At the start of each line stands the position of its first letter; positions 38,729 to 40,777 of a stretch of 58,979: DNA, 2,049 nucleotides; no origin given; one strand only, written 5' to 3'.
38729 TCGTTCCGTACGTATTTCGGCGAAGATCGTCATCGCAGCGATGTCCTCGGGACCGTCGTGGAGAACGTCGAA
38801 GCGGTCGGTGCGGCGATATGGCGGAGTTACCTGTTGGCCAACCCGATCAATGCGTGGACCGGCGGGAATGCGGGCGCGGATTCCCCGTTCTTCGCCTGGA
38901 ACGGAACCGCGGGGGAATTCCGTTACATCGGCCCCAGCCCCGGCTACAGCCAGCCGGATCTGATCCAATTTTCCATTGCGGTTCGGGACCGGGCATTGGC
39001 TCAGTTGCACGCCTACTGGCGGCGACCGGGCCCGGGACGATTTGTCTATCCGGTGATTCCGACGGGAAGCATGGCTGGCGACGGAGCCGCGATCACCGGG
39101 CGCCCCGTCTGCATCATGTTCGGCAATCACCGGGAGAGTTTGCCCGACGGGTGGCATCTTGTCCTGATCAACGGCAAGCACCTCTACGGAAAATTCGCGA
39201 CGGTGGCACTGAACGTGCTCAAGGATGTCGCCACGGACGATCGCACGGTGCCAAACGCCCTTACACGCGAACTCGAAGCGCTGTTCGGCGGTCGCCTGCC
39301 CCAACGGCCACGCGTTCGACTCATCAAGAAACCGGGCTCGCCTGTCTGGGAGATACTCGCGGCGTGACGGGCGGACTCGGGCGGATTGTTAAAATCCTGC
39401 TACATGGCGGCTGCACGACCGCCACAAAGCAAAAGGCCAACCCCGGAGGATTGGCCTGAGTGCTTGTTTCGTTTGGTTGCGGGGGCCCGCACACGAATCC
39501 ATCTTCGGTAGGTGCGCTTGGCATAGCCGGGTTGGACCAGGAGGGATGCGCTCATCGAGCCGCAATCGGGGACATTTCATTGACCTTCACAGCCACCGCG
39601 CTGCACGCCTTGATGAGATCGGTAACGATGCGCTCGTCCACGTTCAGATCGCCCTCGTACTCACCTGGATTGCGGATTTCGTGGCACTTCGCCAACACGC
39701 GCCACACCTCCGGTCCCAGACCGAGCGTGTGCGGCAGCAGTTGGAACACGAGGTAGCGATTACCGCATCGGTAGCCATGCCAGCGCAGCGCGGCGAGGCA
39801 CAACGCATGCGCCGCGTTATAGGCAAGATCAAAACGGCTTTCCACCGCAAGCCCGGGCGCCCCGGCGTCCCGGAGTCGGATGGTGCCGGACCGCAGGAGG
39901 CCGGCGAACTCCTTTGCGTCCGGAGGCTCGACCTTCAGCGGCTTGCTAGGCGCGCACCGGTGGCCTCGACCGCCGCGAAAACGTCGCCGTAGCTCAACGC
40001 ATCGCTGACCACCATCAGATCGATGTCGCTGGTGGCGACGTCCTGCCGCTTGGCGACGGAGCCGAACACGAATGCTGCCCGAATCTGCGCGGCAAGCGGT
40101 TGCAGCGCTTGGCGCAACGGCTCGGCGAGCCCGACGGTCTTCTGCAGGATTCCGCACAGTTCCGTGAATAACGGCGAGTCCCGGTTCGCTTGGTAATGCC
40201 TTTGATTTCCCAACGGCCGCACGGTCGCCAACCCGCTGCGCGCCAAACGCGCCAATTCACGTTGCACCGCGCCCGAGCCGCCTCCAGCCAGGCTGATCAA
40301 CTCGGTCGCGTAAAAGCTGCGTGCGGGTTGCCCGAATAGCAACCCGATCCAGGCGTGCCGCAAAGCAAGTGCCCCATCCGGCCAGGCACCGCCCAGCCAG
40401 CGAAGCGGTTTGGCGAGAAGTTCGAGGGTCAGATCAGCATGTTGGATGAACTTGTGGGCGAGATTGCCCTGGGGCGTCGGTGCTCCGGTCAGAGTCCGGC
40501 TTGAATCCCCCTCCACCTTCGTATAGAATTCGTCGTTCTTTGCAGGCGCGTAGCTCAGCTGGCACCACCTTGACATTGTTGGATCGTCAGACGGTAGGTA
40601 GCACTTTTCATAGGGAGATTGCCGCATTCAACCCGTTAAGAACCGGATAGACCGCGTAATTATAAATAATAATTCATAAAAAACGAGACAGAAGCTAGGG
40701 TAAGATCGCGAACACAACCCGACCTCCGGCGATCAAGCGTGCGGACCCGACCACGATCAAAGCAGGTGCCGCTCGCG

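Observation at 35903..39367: HIT protein plus 1021-aa MazG-PLD-DExH helicase fusion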

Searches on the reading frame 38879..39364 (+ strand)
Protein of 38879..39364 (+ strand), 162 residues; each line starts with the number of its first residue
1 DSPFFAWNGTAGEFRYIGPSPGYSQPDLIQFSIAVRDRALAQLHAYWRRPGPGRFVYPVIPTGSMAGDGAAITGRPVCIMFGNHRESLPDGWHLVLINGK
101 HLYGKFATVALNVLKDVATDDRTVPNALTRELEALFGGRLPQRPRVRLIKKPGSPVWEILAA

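Call 66: search_protein_representatives(alignment_id=A4)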
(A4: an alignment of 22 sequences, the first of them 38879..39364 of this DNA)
Query: 22 sequences, 153 profile positions. Proteins with E-value up to 0.001 (for the whole library): 158; up to 1e-10: 39; up to 1e-30: 15. The best 150 are listed.
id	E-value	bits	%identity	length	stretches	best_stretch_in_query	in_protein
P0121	1.8e-60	219.3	-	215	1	2-153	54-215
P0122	4.9e-58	211.3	-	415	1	2-153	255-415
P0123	1.7e-57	209.6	-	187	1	2-153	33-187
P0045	4.0e-54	198.6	-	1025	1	2-153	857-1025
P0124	7.3e-52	191.3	-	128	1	35-152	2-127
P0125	3.0e-51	189.3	-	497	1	2-153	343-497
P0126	3.3e-50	185.9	-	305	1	2-153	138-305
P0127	3.4e-49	182.6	-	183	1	3-153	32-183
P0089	7.5e-49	181.5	-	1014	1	2-151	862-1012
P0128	1.7e-46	173.9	-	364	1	2-152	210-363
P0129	1.3e-34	135.3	-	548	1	3-152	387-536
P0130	2.9e-34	134.2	-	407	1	3-151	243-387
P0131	1.6e-33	131.7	-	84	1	71-153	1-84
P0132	1.7e-31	125.2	-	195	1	3-151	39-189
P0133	2.1e-31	124.9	-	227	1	4-151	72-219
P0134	1.7e-30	121.9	-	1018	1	2-152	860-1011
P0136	3.4e-29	117.7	-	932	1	13-135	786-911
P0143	2.4e-19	85.7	-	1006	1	2-129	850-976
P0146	1.4e-13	67.0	-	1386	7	77-118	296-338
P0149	1.8e-12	63.4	-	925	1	4-148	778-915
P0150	2.6e-12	62.8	-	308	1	3-131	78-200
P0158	1.1e-10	57.6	-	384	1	3-129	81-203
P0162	3.1e-10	56.1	-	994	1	13-150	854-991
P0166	9.3e-10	54.6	-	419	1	3-128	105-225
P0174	6.1e-09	51.9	-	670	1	3-129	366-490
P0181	4.9e-08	49.0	-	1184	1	10-119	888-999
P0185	6.5e-08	48.6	-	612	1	26-144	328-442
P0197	3.1e-07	46.4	-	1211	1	24-151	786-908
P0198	3.2e-07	46.4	-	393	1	3-132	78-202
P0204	8.1e-07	45.0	-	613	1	3-141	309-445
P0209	2.0e-06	43.8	-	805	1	4-151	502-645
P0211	2.5e-06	43.5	-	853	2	23-150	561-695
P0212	2.5e-06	43.4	-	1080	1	5-132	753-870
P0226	1.2e-05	41.3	-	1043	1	27-129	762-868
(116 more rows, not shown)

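Call 67: search_protein_families(library=pfam, proteins=[P0146, P0150, P0158, P0166, P0174, P0185, P0198, P0204, P0209, P0211], max_evalue=0.001)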
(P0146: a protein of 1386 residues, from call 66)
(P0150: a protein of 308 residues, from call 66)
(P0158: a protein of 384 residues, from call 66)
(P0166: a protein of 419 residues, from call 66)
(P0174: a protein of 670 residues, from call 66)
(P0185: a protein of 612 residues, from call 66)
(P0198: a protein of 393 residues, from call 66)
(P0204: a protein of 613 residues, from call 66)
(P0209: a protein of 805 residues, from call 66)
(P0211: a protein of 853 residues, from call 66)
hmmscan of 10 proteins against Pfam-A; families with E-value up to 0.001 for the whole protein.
P0146 (1386 aa): 4 families
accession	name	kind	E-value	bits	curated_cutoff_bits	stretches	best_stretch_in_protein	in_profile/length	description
PF08974.15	DUF1877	-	1.1e-15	58.6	22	0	866-910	69-114/163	Domain of unknown function (DUF1877)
PF13264.11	DUF4055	-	2.2e-09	38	25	0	315-360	66-111/140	Domain of unknown function (DUF4055)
PF23164.1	UBL_AVO1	-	4.7e-08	33.2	27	0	859-892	46-79/91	AVO1 ubiquitin-like domain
PF19910.5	DUF6383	-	4.5e-06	27.2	23.7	0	289-310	46-67/74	Domain of unknown function (DUF6383)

P0150 (308 aa): 0 families

P0158 (384 aa): 2 families
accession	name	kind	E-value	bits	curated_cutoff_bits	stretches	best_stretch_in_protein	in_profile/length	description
PF11907.13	DUF3427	-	4.6e-30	105.3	27.7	1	234-377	124-276/280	Domain of unknown function (DUF3427)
PF00116.26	COX2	-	3.5e-05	24.2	22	1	1-27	60-86/120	Cytochrome C oxidase subunit II, periplasmic domain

P0166 (419 aa): 1 family
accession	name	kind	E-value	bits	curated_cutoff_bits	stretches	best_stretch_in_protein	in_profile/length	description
PF11907.13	DUF3427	-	5.8e-21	75.4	27.7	1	254-405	122-279/280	Domain of unknown function (DUF3427)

P0174 (670 aa): 2 families
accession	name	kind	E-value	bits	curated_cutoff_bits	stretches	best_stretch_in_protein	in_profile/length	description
PF11907.13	DUF3427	-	3.9e-28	99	27.7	1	520-667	123-280/280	Domain of unknown function (DUF3427)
PF00271.37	Helicase_C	-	1.9e-12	47.8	23.5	1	37-135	11-109/110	Helicase conserved C-terminal domain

P0185 (612 aa): 1 family
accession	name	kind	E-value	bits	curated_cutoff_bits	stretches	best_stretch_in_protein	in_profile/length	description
PF00271.37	Helicase_C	-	4.9e-10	40.1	23.5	1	4-79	33-108/110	Helicase conserved C-terminal domain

P0198 (393 aa): 1 family
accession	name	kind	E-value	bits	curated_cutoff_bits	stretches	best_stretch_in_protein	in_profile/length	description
PF11907.13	DUF3427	-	1.1e-27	97.5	27.7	1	235-376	128-279/280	Domain of unknown function (DUF3427)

P0204 (613 aa): 3 families
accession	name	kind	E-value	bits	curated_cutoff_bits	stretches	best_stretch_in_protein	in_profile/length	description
PF11907.13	DUF3427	-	5e-26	92.1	27.7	1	462-605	124-277/280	Domain of unknown function (DUF3427)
PF00271.37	Helicase_C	-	6e-10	39.8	23.5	1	7-79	37-109/110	Helicase conserved C-terminal domain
PF18780.6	HNH_repeat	-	1.8e-05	25.4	26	1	166-206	10-51/54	Homing endonuclease associated repeat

P0209 (805 aa): 5 families
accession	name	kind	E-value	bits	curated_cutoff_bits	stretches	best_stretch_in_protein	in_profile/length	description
PF04851.21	ResIII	-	2.6e-34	118.9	22.5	1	167-315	3-164/164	Type III restriction enzyme, res subunit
PF11907.13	DUF3427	-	1.7e-20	73.9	27.7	1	664-793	135-274/280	Domain of unknown function (DUF3427)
PF00271.37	Helicase_C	-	1.4e-10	41.9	23.5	1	391-472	11-92/110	Helicase conserved C-terminal domain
PF13091.12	PLDc_2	-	2e-07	31.3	27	1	16-109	25-118/132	PLD-like domain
PF00270.35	DEAD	-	1.4e-05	25.4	26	1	170-314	2-161/167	DEAD/DEAH box helicase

P0211 (853 aa): 6 families
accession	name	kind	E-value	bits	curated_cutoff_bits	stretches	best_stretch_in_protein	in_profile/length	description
PF04851.21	ResIII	-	4.3e-35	121.5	22.5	1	2-143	10-164/164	Type III restriction enzyme, res subunit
PF11907.13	DUF3427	-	2.3e-23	83.3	27.7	1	702-847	122-277/280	Domain of unknown function (DUF3427)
PF00271.37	Helicase_C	-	4.2e-12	46.7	23.5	1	215-317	6-109/110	Helicase conserved C-terminal domain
PF00270.35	DEAD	-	8.5e-05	22.8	26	1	19-143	18-162/167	DEAD/DEAH box helicase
PF13307.12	Helicase_C_2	-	0.00037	21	25.3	0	217-290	3-81/170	Helicase C-terminal domain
PF18766.7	SWI2_SNF2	-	0.00098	19.3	26.7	0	5-141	8-155/221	SWI2/SNF2 ATPase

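Call 68: search_protein_families(library=pfam, proteins=[P0134, P0136, P0143, P0149, P0162, P0181, P0197, P0212, P0226], max_evalue=0.001)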
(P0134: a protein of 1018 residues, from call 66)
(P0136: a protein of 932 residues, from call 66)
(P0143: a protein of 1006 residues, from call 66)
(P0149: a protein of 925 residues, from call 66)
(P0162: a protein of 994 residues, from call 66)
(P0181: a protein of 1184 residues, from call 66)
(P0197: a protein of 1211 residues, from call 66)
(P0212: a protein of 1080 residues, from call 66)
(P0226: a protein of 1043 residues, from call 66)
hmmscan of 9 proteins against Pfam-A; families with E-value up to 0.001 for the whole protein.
P0134 (1018 aa): 7 families
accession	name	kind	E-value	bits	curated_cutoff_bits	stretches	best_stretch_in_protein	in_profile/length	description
PF04851.21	ResIII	-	2.2e-38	132.2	22.5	1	302-449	2-164/164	Type III restriction enzyme, res subunit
PF00271.37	Helicase_C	-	5.1e-16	59.3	23.5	1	519-623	5-109/110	Helicase conserved C-terminal domain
PF13091.12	PLDc_2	-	1.3e-08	35.2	27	1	155-246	25-116/132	PLD-like domain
PF18780.6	HNH_repeat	-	1.3e-07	32.2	26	1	704-749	4-49/54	Homing endonuclease associated repeat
PF00270.35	DEAD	-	2.9e-07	30.8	26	1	306-448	2-161/167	DEAD/DEAH box helicase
PF18766.7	SWI2_SNF2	-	6.7e-06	26.3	26.7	1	313-458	8-166/221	SWI2/SNF2 ATPase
PF01503.22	PRA-PH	-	0.00026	21.8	21.3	1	41-88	31-78/86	Phosphoribosyl-ATP pyrophosphohydrolase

P0136 (932 aa): 5 families
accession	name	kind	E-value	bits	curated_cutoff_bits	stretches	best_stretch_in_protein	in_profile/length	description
PF04851.21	ResIII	-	1.2e-31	110.3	22.5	1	205-349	4-164/164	Type III restriction enzyme, res subunit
PF00271.37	Helicase_C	-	7.6e-15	55.6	23.5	1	431-526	13-108/110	Helicase conserved C-terminal domain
PF00270.35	DEAD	-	4.1e-09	36.8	26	1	206-348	1-161/167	DEAD/DEAH box helicase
PF13091.12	PLDc_2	-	1.9e-06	28.2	27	1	46-140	28-117/132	PLD-like domain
PF18766.7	SWI2_SNF2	-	2.7e-06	27.6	26.7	1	221-387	15-194/221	SWI2/SNF2 ATPase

P0143 (1006 aa): 6 families
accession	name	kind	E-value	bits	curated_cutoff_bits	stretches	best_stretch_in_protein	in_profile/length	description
PF04851.21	ResIII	-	1e-34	120.3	22.5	1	299-446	2-164/164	Type III restriction enzyme, res subunit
PF00271.37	Helicase_C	-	2.5e-11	44.3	23.5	1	522-619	11-109/110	Helicase conserved C-terminal domain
PF13091.12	PLDc_2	-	3.1e-10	40.5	27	1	154-263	25-130/132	PLD-like domain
PF00270.35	DEAD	-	2.3e-09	37.6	26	1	303-445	2-161/167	DEAD/DEAH box helicase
PF18780.6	HNH_repeat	-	8.5e-06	26.5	26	1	701-745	4-48/54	Homing endonuclease associated repeat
PF09565.16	RE_NgoFVII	-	0.00024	20.9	23.8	1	164-237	43-123/162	NgoFVII restriction endonuclease N-terminal PLD domain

P0149 (925 aa): 5 families
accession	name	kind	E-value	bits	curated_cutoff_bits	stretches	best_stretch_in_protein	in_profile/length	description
PF01230.28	HIT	-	5.6e-21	75.4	21.5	1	17-107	7-97/98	HIT domain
PF04851.21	ResIII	-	3.1e-16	60.2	22.5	1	290-377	75-164/164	Type III restriction enzyme, res subunit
PF00271.37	Helicase_C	-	4.5e-11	43.4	23.5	1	451-551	7-108/110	Helicase conserved C-terminal domain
PF11969.13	DcpS_C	-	2.8e-09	37.9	24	1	16-104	14-101/114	Scavenger mRNA decapping enzyme C-term binding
PF13091.12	PLDc_2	-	4.8e-07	30.1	27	1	161-275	5-118/132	PLD-like domain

P0162 (994 aa): 6 families
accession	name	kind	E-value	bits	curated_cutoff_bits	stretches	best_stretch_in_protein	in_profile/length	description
PF04851.21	ResIII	-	5.7e-30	104.8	22.5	1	294-441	2-164/164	Type III restriction enzyme, res subunit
PF00271.37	Helicase_C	-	2.2e-14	54.1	23.5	1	513-615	7-109/110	Helicase conserved C-terminal domain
PF13091.12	PLDc_2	-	2e-08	34.6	27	1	151-256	26-128/132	PLD-like domain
PF00270.35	DEAD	-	1.8e-07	31.5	26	1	297-440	1-161/167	DEAD/DEAH box helicase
PF18766.7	SWI2_SNF2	-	7.2e-07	29.5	26.7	1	306-455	9-171/221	SWI2/SNF2 ATPase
PF01503.22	PRA-PH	-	1.5e-05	25.7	21.3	1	3-65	2-61/86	Phosphoribosyl-ATP pyrophosphohydrolase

P0181 (1184 aa): 9 families
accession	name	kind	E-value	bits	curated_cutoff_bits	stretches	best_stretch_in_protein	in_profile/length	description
PF04851.21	ResIII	-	9.5e-35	120.4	22.5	1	334-481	4-164/164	Type III restriction enzyme, res subunit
PF01230.28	HIT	-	2.6e-20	73.3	21.5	1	12-104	5-97/98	HIT domain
PF11907.13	DUF3427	-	1.4e-19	70.8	27.7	1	1035-1174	124-273/280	Domain of unknown function (DUF3427)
PF00271.37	Helicase_C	-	4.8e-12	46.6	23.5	1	557-655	11-108/110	Helicase conserved C-terminal domain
PF13091.12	PLDc_2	-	1.8e-08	34.7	27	1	151-268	9-118/132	PLD-like domain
PF09565.16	RE_NgoFVII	-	2.8e-06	27.2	23.8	1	150-257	14-123/162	NgoFVII restriction endonuclease N-terminal PLD domain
PF00270.35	DEAD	-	1.7e-05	25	26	1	335-481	1-162/167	DEAD/DEAH box helicase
PF18766.7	SWI2_SNF2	-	2.1e-05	24.7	26.7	1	343-480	8-156/221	SWI2/SNF2 ATPase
PF11969.13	DcpS_C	-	7.5e-05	23.6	24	1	11-101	12-101/114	Scavenger mRNA decapping enzyme C-term binding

P0197 (1211 aa): 8 families
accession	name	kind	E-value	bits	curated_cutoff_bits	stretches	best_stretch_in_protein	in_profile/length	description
PF04851.21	ResIII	-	1.6e-41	142.4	22.5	1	216-364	3-164/164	Type III restriction enzyme, res subunit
PF11907.13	DUF3427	-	2e-25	90.1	27.7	1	1094-1208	159-279/280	Domain of unknown function (DUF3427)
PF00271.37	Helicase_C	-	1.2e-14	55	23.5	1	441-537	11-108/110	Helicase conserved C-terminal domain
PF00717.28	Peptidase_S24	-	5.7e-12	45.8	23.3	1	928-1053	5-111/116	Peptidase S24-like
PF13091.12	PLDc_2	-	2.9e-11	43.7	27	1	41-180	10-132/132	PLD-like domain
PF18766.7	SWI2_SNF2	-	2.2e-08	34.5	26.7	1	228-374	10-167/221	SWI2/SNF2 ATPase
PF00270.35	DEAD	-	4.2e-08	33.5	26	1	219-365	2-163/167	DEAD/DEAH box helicase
PF09565.16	RE_NgoFVII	-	1.8e-07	31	23.8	1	35-176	11-148/162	NgoFVII restriction endonuclease N-terminal PLD domain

P0212 (1080 aa): 5 families
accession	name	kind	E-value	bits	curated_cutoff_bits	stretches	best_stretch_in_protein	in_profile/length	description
PF04851.21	ResIII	-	7.6e-38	130.4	22.5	1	196-343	4-164/164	Type III restriction enzyme, res subunit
PF00271.37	Helicase_C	-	6.3e-13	49.4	23.5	1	421-517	12-109/110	Helicase conserved C-terminal domain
PF13091.12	PLDc_2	-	3.4e-11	43.6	27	1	23-150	2-123/132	PLD-like domain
PF00270.35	DEAD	-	5.7e-09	36.4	26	1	199-343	3-162/167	DEAD/DEAH box helicase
PF00717.28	Peptidase_S24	-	5.6e-08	32.9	23.3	1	963-1074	29-114/116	Peptidase S24-like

P0226 (1043 aa): 5 families
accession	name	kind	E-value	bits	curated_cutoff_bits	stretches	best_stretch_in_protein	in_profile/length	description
PF04851.21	ResIII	-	6.7e-35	120.9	22.5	1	196-341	4-164/164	Type III restriction enzyme, res subunit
PF11907.13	DUF3427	-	1e-25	91.1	27.7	1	892-1033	122-272/280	Domain of unknown function (DUF3427)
PF00271.37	Helicase_C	-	6.4e-13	49.4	23.5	1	417-514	11-108/110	Helicase conserved C-terminal domain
PF13091.12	PLDc_2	-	5.7e-08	33.1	27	1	90-153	69-131/132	PLD-like domain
PF00270.35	DEAD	-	5.4e-05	23.4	26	1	218-341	17-162/167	DEAD/DEAH box helicase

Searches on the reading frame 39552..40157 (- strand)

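Call 30: search_protein_families(library=pfam, proteins=[window:39552-40157:-], max_evalue=0.001)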
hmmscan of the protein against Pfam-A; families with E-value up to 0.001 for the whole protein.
window:39552-40157:- (201 aa): 0 families

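Call 72: search_protein_families(library=padloc, proteins=[window:39552-40157:-], max_evalue=0.001)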
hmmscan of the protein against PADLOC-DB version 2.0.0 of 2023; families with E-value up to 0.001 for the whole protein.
window:39552-40157:- (201 aa): 8 families
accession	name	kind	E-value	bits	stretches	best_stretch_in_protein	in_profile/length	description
PDLC04373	PDC-M05B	-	3.4e-59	196.9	1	71-196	12-137/141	-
PDLC04381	PDC-M05B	-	2.5e-26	90.3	1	94-191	5-102/113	-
PDLC04379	PDC-M05B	-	3.9e-18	63.8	1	74-194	11-135/147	-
PDLC04376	PDC-M05B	-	5.2e-13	47.3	1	89-191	7-113/121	-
PDLC04377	PDC-M05B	-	3.6e-10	38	1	74-188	12-130/149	-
PDLC04378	PDC-M05B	-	7.6e-08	30.7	1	70-192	14-139/153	-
PDLC04374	PDC-M05B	-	2.9e-06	25.6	1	81-192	19-134/146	-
PDLC04375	PDC-M05B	-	0.00048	18.4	1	74-131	23-79/151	-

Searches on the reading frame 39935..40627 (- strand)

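Call 30: search_protein_families(library=pfam, proteins=[window:39935-40627:-], max_evalue=0.001)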
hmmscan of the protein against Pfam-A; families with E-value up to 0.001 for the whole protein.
window:39935-40627:- (230 aa): 1 family
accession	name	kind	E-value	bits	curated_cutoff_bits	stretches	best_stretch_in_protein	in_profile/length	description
PF18765.7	Polbeta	-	1.5e-06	28.7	26.9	1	181-210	12-41/93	Polymerase beta, Nucleotidyltransferase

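Call 72: search_protein_families(library=padloc, proteins=[window:39935-40627:-], max_evalue=0.001)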
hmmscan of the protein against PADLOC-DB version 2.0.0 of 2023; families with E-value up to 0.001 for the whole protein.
window:39935-40627:- (230 aa): 10 families
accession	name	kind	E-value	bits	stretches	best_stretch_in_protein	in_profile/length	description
PDLC04368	PDC-M05A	-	1.1e-55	186.6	1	90-227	15-152/201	-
PDLC04372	PDC-M05A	-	5.2e-46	154.9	1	108-227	2-121/167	-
PDLC04371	PDC-M05A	-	3.5e-26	90.2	1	94-221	37-165/211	-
PDLC04369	PDC-M05A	-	7e-22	76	1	90-225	15-146/201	-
PDLC04370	PDC-M05A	-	1.7e-14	52.1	1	108-210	34-139/194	-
PDLC04902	PDC-S09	-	2.1e-06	26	1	180-209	19-48/97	-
PDLC04904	PDC-S09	-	4.9e-06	24.7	1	172-209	13-52/104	-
PDLC04906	PDC-S09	-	0.00017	19.9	1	181-207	23-49/98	-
PDLC04903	PDC-S09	-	0.00024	19.4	1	169-207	12-51/108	-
PDLC04907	PDC-S09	-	0.00089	17.4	0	180-208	25-53/114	-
